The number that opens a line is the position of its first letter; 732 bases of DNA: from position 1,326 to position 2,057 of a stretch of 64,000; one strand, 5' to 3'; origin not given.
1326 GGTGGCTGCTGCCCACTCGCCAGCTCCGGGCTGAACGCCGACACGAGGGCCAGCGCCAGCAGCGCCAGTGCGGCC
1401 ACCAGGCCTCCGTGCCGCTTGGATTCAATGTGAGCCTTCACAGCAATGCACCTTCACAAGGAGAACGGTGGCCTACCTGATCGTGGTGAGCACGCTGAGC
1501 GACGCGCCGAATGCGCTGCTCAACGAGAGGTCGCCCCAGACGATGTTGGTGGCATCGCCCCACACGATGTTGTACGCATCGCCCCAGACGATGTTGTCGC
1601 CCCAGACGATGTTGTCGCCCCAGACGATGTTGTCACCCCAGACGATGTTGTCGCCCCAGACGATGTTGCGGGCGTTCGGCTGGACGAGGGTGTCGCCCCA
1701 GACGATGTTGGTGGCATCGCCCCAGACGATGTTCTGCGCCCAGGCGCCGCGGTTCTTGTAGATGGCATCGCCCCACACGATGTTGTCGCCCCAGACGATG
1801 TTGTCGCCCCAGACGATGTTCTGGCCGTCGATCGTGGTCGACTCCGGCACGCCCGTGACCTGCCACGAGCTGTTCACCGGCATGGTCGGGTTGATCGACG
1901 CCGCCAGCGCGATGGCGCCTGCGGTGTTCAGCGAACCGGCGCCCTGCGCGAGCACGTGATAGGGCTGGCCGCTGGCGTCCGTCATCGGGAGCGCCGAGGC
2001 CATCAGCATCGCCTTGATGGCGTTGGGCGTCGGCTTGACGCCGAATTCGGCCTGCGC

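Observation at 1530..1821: Unclassified x-[IV]-[IV]-W-G-D hexapeptide tandem-repeat domain at the C-terminus of S8 peptidases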

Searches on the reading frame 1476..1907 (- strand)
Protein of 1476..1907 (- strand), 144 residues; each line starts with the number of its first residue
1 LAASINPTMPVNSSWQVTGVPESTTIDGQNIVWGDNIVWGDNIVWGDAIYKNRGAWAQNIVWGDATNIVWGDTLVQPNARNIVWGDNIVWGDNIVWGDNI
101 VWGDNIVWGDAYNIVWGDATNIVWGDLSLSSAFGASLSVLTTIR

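Call 5: search_protein_families(library=pfam, proteins=[window:1476-1907:-], max_evalue=10)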
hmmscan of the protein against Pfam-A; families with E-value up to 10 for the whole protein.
seq(144 aa): 3 families
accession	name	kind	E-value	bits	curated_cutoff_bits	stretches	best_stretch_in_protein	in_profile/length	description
PF09466.15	Yqai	-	0.12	13.2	20.2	1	84-107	26-51/66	Hypothetical protein Yqai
PF14452.12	Multi_ubiq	-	0.19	12.4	24.5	1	24-44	3-23/69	Multiubiquitin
PF14499.12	DUF4437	-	3.1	7.3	24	1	110-128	132-150/250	Domain of unknown function (DUF4437)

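Call 6: search_solved_structures(query=window:1476-1907:-, max_evalue=10, show_alignments=3)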
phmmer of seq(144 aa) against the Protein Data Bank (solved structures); distinct sequences matched with E-value up to 10: 1.
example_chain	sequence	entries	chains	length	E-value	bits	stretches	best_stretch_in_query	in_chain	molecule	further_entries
30xm_A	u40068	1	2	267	0.9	12.6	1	109-136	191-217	Pyrrolysine--tRNA ligase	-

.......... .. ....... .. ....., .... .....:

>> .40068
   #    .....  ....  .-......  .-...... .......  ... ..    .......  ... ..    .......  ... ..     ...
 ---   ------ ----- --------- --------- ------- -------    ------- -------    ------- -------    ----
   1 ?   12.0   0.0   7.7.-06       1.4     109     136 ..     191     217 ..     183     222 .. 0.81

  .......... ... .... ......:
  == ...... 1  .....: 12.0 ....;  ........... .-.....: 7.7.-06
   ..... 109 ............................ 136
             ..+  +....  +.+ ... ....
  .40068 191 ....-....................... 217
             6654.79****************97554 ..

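Call 7: find_homologous_proteins(query=window:1476-1907:-, max_evalue=0.001)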
Query seq(144 aa) (144 aa): 179 proteins with E <= 0.001 among 2301 candidates; the best 120 are listed.
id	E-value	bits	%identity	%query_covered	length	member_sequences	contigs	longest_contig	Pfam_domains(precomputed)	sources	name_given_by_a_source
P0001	5.6e-35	139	51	89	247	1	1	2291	-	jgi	jgi:hypothetical protein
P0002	6.0e-28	116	41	92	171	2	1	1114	-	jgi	jgi:hypothetical protein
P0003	7.1e-26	109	53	89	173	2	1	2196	-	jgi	jgi:hypothetical protein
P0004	4.3e-24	103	51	88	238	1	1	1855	-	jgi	jgi:hypothetical protein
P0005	5.8e-22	96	53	60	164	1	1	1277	-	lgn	-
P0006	1.2e-21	95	47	94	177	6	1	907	-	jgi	jgi:hypothetical protein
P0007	1.7e-21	95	47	88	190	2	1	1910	-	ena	-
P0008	8.0e-21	93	53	76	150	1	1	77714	-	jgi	jgi:hypothetical protein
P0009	7.1e-20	89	47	89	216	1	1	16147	-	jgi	jgi:hypothetical protein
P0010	9.8e-20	89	47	89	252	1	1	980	PF00082.28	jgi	jgi:hypothetical protein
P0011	1.0e-19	89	44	98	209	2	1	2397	-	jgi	jgi:hypothetical protein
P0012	1.1e-19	89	40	89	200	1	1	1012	-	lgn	-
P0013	8.0e-19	86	40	88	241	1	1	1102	PF00082.28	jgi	jgi:hypothetical protein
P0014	4.0e-18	84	48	89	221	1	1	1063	-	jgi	-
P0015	1.1e-17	82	38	88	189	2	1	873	-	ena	-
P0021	1.4e-15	76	43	88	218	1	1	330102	-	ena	-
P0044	9.8e-12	63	43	97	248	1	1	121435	-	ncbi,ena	-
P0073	3.6e-9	55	44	73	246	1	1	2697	-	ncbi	ncbi:MAG: hypothetical protein ABI603_16250, partial [Acidobacteriota bacterium]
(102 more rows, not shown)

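Call 17: predict_structure(alignment_id=A1)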
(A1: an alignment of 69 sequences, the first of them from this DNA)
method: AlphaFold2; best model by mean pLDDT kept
length: 144 residues; sequences in the alignment: 69
mean_pLDDT: 68.4   pTM: 0.44
mean pLDDT of the five models: 68.4, 67.4, 67.2, 64.3, 64.0
residues with pLDDT >= 90: 21; 70-90: 53; 50-70: 35; < 50: 35
segments of 3 or more residues with pLDDT < 50: 66-68, 70-76, 79-97, 132-134
pLDDT, mean of each block of 10 residues (from residue 1): 86 92 92 84 87 78 51 46 43 46 64 73 69 53 50
secondary structure, 60 per line:
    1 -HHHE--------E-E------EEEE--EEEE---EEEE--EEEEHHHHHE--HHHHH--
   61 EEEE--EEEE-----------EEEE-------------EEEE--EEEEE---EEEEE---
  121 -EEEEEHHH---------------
elements in order: E23-26 E29-32 E36-39 E42-45 H46-50 H54-58 E61-64 E67-70 E82-85 E99-102 E105-109 E113-117 E122-126

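Call 20: fold_search(model_id=the predicted structure, library=pdb)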
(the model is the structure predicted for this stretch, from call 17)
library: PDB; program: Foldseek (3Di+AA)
matches with E <= 10: 50; with E <= 0.001: 0
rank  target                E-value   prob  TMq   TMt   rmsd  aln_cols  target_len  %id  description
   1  1eal_MODEL_1_A        1.8e+00  0.16  0.17  0.20  12.8        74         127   11  NMR STUDY OF ILEAL LIPID BINDING PROTEIN (released 1997-01-22)
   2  8uo5_B                1.9e+00  0.08  0.14  0.06  11.6        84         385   12  Protein Phosphatase 2A B55 subunit in complex with IER5 (released 2025-03-26)
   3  4uuy_A                2.0e+00  0.16  0.18  0.09  13.1        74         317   12  Structural Identification of the Vps18 beta-propeller reveals a critical role in the HOPS complex stability and functi (released 2014-10-29)
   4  9cuy_Y                2.3e+00  0.10  0.16  0.11   8.4        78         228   10  Bacteriophage PhiTE extended baseplate (released 2025-04-16)
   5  3p1l                  2.8e+00  0.03  0.13  0.07  15.1       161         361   16  Crystal structure of Escherichia coli BamB, a lipoprotein component of the beta-barrel assembly machinery complex, nativ (released 2010-12-22)
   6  4uuy_B                3.2e+00  0.12  0.18  0.09  13.6        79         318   14  Structural Identification of the Vps18 beta-propeller reveals a critical role in the HOPS complex stability and functi (released 2014-10-29)
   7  6lz1_A                3.5e+00  0.11  0.19  0.04   8.5        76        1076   10  Structure of S.pombe alpha-mannosidase Ams1 (released 2020-09-09)
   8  4v16                  3.5e+00  0.06  0.17  0.09  12.2       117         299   11  KlHsv2 with loop 6CD replaced by a Gly-Ser linker (released 2015-04-01)
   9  8hme_D                3.7e+00  0.06  0.15  0.03  16.2       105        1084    8  head module state 1 of Tetrahymena IFT-A (released 2023-06-14)
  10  8hmc_A                4.6e+00  0.06  0.14  0.04  13.4        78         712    8  base module state 1 of Tetrahymena IFT-A (released 2023-06-14)
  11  4av9                  4.9e+00  0.04  0.16  0.09  12.3       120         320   11  Kluyveromyces lactis Hsv2 (released 2012-06-13)
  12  7zn2_g                4.9e+00  0.01  0.13  0.05  15.1       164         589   14  Tail tip of siphophage T5 : full complex after interaction with its bacterial receptor FhuA (released 2023-02-08)
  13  9pd3_O                5.2e+00  0.05  0.15  0.12  15.4       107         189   12  NER dual incision complex - DuIS (released 2026-02-18)
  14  3wpr_B                5.2e+00  0.02  0.14  0.10  19.5       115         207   11  Acinetobacter sp. Tol 5 AtaA N-terminal half of C-terminal stalk fused to GCN4 adaptors (CstalkN) (released 2015-03-04)
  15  10ft_A                5.5e+00  0.06  0.17  0.06  11.7        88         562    9  Cryo-EM structure of receptor tyrosine kinase ROS1 in complex with NELL2 (released 2026-02-25)
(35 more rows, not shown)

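Call 32: search_protein_representatives(protein=window:1476-1862:-)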
Query: 129 residues. Proteins with E-value up to 0.001 (for the whole library): 509; up to 1e-10: 113; up to 1e-30: 0. The best 150 are listed.
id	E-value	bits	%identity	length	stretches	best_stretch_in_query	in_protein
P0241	7.6e-28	113.7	60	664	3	62-96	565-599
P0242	1.3e-26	109.7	52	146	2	7-108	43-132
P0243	2.0e-26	109.1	61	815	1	5-113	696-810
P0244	6.6e-23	97.7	59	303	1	10-113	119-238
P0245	1.1e-21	93.7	54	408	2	4-110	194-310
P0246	1.4e-21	93.4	56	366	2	7-112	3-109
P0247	2.8e-21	92.4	53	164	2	5-123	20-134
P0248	3.4e-21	92.1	53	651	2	8-119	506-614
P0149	4.4e-21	91.7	52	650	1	2-125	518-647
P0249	3.3e-20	88.9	49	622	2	3-96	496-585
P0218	3.7e-20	88.8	66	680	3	8-103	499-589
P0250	5.5e-20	88.2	47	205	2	3-91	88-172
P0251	5.7e-20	88.1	51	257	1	2-116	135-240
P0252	1.2e-19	87.1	46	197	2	7-92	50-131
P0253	1.6e-19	86.6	47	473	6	3-71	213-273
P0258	5.0e-19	85.1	58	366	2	11-110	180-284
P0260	2.3e-18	82.9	48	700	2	3-114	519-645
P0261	7.8e-17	78.0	58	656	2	8-113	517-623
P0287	4.9e-14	68.9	58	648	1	7-103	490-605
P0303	5.1e-13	65.6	50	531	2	13-121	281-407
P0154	1.6e-12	63.9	43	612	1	3-123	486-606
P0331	4.3e-11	59.3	47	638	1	11-121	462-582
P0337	1.2e-10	57.9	43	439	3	14-118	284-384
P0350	5.0e-10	55.9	53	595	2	13-110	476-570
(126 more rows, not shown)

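Call 47: search_protein_families(library=ncbifam, proteins=[window:1476-1862:-, P0021, P0073, P0044, P0001], max_evalue=10)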
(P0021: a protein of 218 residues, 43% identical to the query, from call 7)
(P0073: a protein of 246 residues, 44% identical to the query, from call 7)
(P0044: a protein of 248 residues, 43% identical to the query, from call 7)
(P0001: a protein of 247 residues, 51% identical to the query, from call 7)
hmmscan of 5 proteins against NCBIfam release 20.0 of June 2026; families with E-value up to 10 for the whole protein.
window:1476-1862:- (129 aa): 4 families
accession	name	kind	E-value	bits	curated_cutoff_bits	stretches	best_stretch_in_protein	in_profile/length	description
NF040698.1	IdsA_Meth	equivalog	0.044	13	468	2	36-61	90-115/328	short chain isoprenyl diphosphate synthase IdsA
NF002224.0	PRK01119.1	equivalog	0.066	13.2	169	1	7-51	5-48/110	putative heavy metal-binding protein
TIGR01207.1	rmlA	equivalog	0.11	11.6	360.65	1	48-79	84-115/286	glucose-1-phosphate thymidylyltransferase RfbA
TIGR02656.1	cyanin_plasto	equivalog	0.14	12.6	87.85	1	60-90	14-44/99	plastocyanin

P0021 (218 aa): 0 families

P0073 (246 aa): 0 families

P0044 (248 aa): 2 families
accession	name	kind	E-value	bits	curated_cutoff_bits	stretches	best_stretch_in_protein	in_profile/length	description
NF053766.1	ZapA_metallo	exception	0.056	12.5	940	1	137-179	337-389/483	ZapA family metalloprotease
NF033943.0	RTX_toxin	subfamily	0.19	9.8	1000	1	121-179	696-756/930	RTX family hemolysin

P0001 (247 aa): 1 family
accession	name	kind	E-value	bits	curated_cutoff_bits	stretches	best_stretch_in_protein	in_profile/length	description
NF033943.0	RTX_toxin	subfamily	0.23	9.5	1000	1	113-209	705-798/930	RTX family hemolysin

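Call 51: search_solved_structures(query=A1, max_evalue=10, show_alignments=3)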
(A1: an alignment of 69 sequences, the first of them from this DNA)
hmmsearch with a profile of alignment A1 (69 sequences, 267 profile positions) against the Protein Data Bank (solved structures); distinct sequences matched with E-value up to 10: 180 (the best 60 are shown).
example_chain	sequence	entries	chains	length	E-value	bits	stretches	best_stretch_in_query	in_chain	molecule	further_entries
7w2a_A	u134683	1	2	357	4.3e-11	45.8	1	12-91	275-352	Peptidase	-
8jmw_A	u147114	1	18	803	2.1e-10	43.6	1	20-96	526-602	S8 family serine peptidase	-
1xf1_A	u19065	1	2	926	5e-09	39.1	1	12-111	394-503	C5a peptidase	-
8bty_A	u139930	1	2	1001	6.6e-09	38.7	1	12-110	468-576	C5a peptidase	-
7yzx_A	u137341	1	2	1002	1.3e-08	37.7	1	12-107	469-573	C5a peptidase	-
3eif_A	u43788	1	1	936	1.4e-08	37.6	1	12-107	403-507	C5a peptidase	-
7bj3_A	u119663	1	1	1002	4.5e-08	36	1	12-107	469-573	C5a peptidase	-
9ues_B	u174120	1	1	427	1.3e-07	34.4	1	17-90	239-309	Subtilisin-like serine protease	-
3afg_A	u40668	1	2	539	1.8e-07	34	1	17-90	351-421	Subtilisin-like serine protease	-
3i6s_A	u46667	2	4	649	3.1e-07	33.2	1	12-92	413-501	Subtilisin-like protease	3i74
5yl7_A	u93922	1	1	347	7.6e-07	31.9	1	14-89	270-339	Pseudoalteromonas arctica PAMC 21717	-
3lpa_A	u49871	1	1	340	1.6e-06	30.8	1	14-86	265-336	Acidic extracellular subtilisin-like protease AprV2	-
3lpc_A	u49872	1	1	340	1.6e-06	30.8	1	14-86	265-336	AprB2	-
3lpd_A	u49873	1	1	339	1.7e-06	30.8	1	14-86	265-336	Acidic extracellular subtilisin-like protease AprV2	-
3vta_A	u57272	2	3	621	1.7e-06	30.8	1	18-94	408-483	Cucumisin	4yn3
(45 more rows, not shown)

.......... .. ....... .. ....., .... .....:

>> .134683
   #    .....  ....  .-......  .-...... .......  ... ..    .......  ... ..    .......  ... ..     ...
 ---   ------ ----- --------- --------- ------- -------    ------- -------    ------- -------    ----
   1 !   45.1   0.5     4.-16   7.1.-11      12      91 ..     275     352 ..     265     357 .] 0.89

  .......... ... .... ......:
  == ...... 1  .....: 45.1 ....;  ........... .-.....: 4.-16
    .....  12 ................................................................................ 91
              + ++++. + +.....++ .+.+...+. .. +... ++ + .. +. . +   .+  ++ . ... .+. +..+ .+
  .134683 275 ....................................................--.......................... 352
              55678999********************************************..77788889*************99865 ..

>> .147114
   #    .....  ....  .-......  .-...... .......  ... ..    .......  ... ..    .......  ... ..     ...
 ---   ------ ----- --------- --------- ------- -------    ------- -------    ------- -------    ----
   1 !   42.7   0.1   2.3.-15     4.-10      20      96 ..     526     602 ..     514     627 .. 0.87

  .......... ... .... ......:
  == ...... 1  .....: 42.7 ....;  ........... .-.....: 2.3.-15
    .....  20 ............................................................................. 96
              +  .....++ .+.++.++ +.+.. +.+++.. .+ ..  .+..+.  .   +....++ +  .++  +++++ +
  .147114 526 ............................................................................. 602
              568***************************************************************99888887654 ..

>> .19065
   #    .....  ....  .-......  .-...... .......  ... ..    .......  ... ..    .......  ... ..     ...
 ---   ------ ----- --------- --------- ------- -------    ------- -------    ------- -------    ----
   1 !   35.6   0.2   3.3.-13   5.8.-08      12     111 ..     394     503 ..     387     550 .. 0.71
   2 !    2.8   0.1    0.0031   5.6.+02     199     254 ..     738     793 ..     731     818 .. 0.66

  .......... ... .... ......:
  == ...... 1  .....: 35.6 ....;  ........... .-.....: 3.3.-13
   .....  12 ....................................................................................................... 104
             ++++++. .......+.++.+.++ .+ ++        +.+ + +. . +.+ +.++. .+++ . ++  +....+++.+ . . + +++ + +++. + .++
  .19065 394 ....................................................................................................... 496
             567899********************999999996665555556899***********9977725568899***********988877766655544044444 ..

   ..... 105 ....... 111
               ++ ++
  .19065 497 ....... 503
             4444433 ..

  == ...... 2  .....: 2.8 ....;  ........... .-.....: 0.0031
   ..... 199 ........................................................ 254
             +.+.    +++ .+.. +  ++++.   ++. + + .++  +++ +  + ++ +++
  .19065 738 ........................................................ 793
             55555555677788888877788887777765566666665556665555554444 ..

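Call 56: fold_search(model_id=the predicted structure, library=viral)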
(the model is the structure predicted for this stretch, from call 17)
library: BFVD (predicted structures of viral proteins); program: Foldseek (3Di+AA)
matches with E <= 10: 275; with E <= 0.001: 0
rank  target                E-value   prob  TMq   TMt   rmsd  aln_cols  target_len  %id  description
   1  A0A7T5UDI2            4.5e-01  0.44  0.19  0.33  13.4        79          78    9  (no name in the UniProt tables at hand)
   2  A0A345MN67            5.3e-01  0.12  0.17  0.05  14.1       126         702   13  (no name in the UniProt tables at hand)
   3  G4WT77                6.0e-01  0.11  0.21  0.12  14.6       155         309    9  (no name in the UniProt tables at hand)
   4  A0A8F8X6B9            6.7e-01  0.14  0.14  0.09  13.4        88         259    7  (no name in the UniProt tables at hand)
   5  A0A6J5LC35            8.3e-01  0.11  0.22  0.10  17.3       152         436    8  Uncharacterized protein [uncultured Caudovirales phage]
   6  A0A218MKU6            9.2e-01  0.14  0.23  0.09  11.9       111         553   11  Uncharacterized protein [uncultured virus]
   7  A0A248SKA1            9.8e-01  0.23  0.21  0.28  15.7        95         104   10  (no name in the UniProt tables at hand)
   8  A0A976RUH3            9.8e-01  0.20  0.18  0.23  14.6        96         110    7  (no name in the UniProt tables at hand)
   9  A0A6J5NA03            9.8e-01  0.10  0.15  0.07   9.2        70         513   23  Intramolecular chaperone auto-processing domain containing protein [uncultured Caudovirales phage]
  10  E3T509                1.0e+00  0.04  0.12  0.07  14.2        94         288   13  Hedgehog/Intein (Hint) domain-containing protein [Cafeteria roenbergensis virus (strain BV-PW1)]
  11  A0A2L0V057            1.1e+00  0.16  0.17  0.25  13.2        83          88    8  Uncharacterized protein [Agrobacterium phage Atu_ph07]
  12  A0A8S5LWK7            1.1e+00  0.15  0.24  0.08  12.3        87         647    4  Minor structural protein putative tail fiber [Siphoviridae sp. ctRiO19]
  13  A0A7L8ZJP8            1.3e+00  0.15  0.18  0.09  16.1       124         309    7  Uncharacterized protein [Aeromonas phage BUCT551]
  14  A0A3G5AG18            1.3e+00  0.13  0.19  0.04  14.6       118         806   12  Putative WcaK-like polysaccharide pyruvyl transferase [Satyrvirus sp.]
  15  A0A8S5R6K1            1.4e+00  0.05  0.16  0.04  20.7       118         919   14  Uncharacterized protein [Ackermannviridae sp. ctaCq7]
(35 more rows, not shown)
